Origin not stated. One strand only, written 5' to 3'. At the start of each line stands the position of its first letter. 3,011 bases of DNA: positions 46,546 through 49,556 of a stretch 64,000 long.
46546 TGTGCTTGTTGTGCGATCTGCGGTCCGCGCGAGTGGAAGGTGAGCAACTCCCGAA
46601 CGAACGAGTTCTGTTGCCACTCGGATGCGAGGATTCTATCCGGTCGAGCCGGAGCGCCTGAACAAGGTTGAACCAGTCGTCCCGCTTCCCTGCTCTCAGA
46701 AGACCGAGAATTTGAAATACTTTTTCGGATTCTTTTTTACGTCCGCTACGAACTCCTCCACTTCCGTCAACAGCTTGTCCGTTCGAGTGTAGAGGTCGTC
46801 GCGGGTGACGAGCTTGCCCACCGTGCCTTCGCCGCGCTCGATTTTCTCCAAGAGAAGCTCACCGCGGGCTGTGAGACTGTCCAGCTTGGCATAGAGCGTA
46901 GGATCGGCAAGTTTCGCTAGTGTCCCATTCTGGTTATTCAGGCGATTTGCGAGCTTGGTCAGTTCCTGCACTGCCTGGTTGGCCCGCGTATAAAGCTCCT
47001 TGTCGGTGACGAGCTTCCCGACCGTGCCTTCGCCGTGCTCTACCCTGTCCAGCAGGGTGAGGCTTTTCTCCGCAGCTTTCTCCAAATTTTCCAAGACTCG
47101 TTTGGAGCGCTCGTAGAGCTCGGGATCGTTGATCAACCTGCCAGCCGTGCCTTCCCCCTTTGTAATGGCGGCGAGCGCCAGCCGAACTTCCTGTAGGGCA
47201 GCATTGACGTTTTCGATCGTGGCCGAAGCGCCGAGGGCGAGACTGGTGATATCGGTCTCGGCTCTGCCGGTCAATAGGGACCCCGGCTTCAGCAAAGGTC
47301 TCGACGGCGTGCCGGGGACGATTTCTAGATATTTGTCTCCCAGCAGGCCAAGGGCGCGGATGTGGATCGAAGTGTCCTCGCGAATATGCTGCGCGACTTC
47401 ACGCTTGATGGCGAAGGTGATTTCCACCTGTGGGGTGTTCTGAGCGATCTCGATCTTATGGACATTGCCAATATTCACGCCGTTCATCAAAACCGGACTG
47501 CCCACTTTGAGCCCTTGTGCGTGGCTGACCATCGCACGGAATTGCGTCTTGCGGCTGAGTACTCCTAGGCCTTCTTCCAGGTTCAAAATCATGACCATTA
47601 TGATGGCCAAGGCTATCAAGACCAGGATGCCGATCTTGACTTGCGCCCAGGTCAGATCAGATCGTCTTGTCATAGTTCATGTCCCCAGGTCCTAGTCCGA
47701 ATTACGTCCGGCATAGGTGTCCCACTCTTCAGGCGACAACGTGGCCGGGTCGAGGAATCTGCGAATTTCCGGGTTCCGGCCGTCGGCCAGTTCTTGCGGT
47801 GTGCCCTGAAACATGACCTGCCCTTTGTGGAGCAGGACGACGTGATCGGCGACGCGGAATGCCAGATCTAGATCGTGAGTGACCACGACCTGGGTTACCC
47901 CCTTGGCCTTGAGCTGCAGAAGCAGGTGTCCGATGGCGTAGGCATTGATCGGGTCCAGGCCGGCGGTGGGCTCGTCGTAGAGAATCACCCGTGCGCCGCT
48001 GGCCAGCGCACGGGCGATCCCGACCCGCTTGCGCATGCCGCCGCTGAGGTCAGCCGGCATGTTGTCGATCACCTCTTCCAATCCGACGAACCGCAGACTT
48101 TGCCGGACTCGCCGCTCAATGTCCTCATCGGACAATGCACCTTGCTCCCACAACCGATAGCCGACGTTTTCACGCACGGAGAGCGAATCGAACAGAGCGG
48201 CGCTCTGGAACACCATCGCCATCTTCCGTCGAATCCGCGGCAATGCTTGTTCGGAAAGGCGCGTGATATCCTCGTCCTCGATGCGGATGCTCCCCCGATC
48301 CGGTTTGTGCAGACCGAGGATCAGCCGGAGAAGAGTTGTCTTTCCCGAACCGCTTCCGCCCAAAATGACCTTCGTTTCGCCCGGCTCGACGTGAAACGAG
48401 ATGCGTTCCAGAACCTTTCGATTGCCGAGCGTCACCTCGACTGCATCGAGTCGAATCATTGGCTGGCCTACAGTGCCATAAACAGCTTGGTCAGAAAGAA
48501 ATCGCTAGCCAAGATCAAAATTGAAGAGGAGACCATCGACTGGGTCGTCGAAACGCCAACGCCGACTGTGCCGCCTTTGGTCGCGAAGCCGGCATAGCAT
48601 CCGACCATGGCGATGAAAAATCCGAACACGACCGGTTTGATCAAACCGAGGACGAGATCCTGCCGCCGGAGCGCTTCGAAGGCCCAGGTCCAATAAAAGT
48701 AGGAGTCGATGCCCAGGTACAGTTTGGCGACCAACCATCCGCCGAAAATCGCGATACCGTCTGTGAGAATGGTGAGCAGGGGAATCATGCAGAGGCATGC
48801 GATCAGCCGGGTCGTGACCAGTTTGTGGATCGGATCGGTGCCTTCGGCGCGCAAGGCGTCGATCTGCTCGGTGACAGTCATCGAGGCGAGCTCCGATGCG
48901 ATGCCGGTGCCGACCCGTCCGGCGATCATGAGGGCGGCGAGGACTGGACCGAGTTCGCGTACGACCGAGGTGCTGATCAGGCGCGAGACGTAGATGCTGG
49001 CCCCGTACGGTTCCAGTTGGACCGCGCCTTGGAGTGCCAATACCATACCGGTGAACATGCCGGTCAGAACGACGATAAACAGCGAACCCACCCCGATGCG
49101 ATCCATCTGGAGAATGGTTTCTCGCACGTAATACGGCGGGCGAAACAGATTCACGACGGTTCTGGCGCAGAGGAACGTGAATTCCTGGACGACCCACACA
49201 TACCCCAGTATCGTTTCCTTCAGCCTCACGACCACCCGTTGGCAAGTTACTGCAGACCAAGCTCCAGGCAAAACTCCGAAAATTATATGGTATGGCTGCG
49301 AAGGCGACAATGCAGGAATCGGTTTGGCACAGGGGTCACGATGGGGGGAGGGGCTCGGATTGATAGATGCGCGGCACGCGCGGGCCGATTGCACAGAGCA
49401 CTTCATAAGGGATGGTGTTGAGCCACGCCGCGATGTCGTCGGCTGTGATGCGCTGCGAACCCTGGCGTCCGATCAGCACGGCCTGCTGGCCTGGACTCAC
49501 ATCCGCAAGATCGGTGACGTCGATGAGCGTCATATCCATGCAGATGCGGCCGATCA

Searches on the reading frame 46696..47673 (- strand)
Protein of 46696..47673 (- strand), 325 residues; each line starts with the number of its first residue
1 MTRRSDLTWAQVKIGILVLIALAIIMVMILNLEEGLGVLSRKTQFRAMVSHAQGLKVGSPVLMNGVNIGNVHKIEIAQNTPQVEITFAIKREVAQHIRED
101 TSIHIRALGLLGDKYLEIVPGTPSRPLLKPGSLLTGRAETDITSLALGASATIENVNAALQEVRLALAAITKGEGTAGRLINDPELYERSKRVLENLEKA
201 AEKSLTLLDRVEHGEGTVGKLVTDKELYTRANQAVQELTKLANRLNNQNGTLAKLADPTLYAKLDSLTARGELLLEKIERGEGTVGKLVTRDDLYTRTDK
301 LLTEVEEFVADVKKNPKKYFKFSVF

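Call 74: search_protein_families(library=ncbifam, proteins=[window:46696-47673:-], max_evalue=1e-10)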
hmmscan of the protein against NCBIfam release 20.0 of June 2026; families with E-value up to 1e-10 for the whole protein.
window:46696-47673:- (325 aa): 3 families
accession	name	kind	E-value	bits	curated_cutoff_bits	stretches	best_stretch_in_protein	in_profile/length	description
TIGR04430.1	OM_asym_MlaD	equivalog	5.1e-22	78.3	135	1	10-134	5-127/146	outer membrane lipid asymmetry maintenance protein MlaD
TIGR00996.1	Mtu_fam_mce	paralog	2.2e-18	66.5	140.5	1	14-175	5-166/291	MCE family protein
NF047463.1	CllEntPrLepto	equivalog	9.2e-12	45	400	0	13-235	8-216/250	mammalian cell entry protein Mce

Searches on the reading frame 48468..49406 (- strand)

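Call 74: search_protein_families(library=ncbifam, proteins=[window:48468-49406:-], max_evalue=1e-10)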
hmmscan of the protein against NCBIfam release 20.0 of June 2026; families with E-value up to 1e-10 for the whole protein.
window:48468-49406:- (312 aa): 2 families
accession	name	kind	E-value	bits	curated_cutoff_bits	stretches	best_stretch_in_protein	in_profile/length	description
TIGR00056.1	TIGR00056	subfamily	1.3e-71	241.3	212.2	1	77-310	21-257/260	MlaE family lipid ABC transporter permease subunit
NF033619.1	perm_MlaE_1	exception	4.9e-56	190.2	315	1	74-309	15-251/253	lipid asymmetry maintenance ABC transporter permease subunit MlaE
